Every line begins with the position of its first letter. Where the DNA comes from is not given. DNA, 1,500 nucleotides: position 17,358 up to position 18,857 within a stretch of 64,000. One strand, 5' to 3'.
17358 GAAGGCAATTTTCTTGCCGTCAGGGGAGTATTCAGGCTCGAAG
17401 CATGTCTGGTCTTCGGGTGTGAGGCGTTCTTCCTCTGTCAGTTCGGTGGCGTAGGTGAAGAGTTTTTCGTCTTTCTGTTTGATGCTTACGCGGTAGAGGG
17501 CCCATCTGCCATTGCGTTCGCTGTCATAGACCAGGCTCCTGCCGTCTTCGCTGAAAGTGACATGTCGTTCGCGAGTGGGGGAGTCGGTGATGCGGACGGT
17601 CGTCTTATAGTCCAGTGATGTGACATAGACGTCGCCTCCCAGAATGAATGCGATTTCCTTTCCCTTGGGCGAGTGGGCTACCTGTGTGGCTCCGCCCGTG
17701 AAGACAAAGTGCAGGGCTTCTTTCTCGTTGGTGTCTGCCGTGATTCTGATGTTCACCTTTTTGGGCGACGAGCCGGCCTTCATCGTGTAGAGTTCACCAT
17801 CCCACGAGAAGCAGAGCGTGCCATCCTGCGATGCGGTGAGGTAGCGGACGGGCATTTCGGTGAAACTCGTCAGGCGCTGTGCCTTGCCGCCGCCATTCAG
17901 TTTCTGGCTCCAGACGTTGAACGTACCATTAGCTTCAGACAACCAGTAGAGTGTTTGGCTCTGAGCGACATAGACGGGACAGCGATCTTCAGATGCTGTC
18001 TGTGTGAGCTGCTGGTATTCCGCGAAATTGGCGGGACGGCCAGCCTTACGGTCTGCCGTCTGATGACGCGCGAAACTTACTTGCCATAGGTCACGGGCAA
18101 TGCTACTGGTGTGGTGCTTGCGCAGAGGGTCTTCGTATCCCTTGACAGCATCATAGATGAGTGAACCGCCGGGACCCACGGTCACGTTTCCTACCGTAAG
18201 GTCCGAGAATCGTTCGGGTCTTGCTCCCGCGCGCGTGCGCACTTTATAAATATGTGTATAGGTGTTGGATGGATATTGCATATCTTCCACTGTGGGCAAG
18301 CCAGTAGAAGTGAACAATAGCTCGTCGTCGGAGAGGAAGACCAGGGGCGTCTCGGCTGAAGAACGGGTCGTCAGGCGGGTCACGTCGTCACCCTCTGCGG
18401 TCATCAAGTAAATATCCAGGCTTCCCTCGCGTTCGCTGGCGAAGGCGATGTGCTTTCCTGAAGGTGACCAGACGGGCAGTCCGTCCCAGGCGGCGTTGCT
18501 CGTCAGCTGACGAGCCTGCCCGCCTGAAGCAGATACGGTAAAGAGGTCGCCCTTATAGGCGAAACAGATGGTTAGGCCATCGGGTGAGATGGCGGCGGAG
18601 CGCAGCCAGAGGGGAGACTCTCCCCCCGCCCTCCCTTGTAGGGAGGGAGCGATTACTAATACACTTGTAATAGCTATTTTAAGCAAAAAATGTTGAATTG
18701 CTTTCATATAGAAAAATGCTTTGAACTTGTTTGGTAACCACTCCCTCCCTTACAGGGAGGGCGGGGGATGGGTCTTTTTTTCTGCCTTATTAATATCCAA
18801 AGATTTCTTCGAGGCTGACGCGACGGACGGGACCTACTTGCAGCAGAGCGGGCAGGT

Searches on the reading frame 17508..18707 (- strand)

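Call 25: search_protein_families(library=pfam, proteins=[window:17508-18707:-])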
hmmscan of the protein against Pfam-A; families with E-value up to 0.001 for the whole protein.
window:17508-18707:- (400 aa): 4 families
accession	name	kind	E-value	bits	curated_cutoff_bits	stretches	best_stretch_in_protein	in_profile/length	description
PF07676.18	PD40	-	3e-23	81.6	20.9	1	66-100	2-37/38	WD40-like Beta Propeller Repeat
PF00930.27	DPPIV_N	-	7.8e-11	41.7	22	0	341-377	46-82/354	Dipeptidyl peptidase IV (DPP IV) N-terminal region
PF25174.1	Beta-prop_THOC3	-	4.8e-06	26.2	305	0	80-155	96-168/272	THOC3 beta-propeller domain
PF23414.1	Beta-prop_EML_2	-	7.3e-06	26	90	0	35-136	42-144/266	Echinoderm microtubule-associated protein second beta-propeller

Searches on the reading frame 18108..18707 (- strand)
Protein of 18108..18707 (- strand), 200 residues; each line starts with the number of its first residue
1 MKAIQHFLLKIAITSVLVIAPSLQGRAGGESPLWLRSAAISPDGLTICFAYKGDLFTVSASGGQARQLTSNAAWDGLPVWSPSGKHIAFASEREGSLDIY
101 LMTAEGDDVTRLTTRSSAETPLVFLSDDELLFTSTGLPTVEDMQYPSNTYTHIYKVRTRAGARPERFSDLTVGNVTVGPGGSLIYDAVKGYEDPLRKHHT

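Call 56: find_homologous_proteins(query=window:18108-18707:-)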
Query window:18108-18707:- (200 aa): 44 proteins with E <= 0.001 among 354 candidates.
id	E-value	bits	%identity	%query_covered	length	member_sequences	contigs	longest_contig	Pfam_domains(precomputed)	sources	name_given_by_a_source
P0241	1.6e-92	327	79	85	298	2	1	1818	PF26549.1,PF00930.28,PF26550.2,PF07676.19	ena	-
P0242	2.8e-82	293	73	85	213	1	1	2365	PF26549.1,PF00930.28,PF26550.2,PF07676.19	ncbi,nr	ncbi:MAG: PD40 domain-containing protein, partial [Bacteroidaceae bacterium]|nr:PD40 domain-containi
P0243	5.2e-58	214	48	96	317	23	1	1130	PF25174.2,PF26549.1,PF00930.28,PF26550.2,PF07676.19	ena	-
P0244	1.1e-55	207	53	87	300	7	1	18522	PF26549.1,PF00930.28,PF26550.2,PF07676.19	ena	-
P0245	4.2e-54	201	66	75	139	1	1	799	PF26549.1,PF00930.28,PF26550.2,PF07676.19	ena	-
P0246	4.7e-53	198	49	96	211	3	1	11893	PF26549.1,PF00930.28,PF26550.2,PF07676.19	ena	-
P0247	3.8e-51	192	78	61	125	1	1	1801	PF26549.1,PF00930.28,PF26550.2,PF07676.19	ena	-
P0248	2.3e-46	176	47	86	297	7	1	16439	PF26549.1,PF00930.28,PF26550.2,PF07676.19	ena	-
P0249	2.3e-44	170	46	86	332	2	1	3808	PF26549.1,PF00930.28,PF26550.2,PF07676.19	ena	-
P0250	1.2e-43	167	44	93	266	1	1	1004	PF26549.1,PF00930.28,PF26550.2,PF07676.19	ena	-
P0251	1.4e-43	167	45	85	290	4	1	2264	PF26549.1,PF00930.28,PF26550.2,PF07676.19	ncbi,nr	ncbi:MAG: PD40 domain-containing protein, partial [Alistipes sp.]|nr:PD40 domain-containing protein 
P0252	2.7e-42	163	43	89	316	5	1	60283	PF26549.1,PF00930.28,PF26550.2,PF07676.19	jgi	-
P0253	5.2e-42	162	44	87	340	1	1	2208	PF26549.1,PF00930.28,PF26550.2,PF07676.19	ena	-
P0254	1.1e-41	161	64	62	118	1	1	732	PF26549.1,PF00930.28,PF26550.2,PF07676.19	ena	-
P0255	1.9e-41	160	47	86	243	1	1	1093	PF26549.1,PF00930.28,PF26550.2,PF07676.19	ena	-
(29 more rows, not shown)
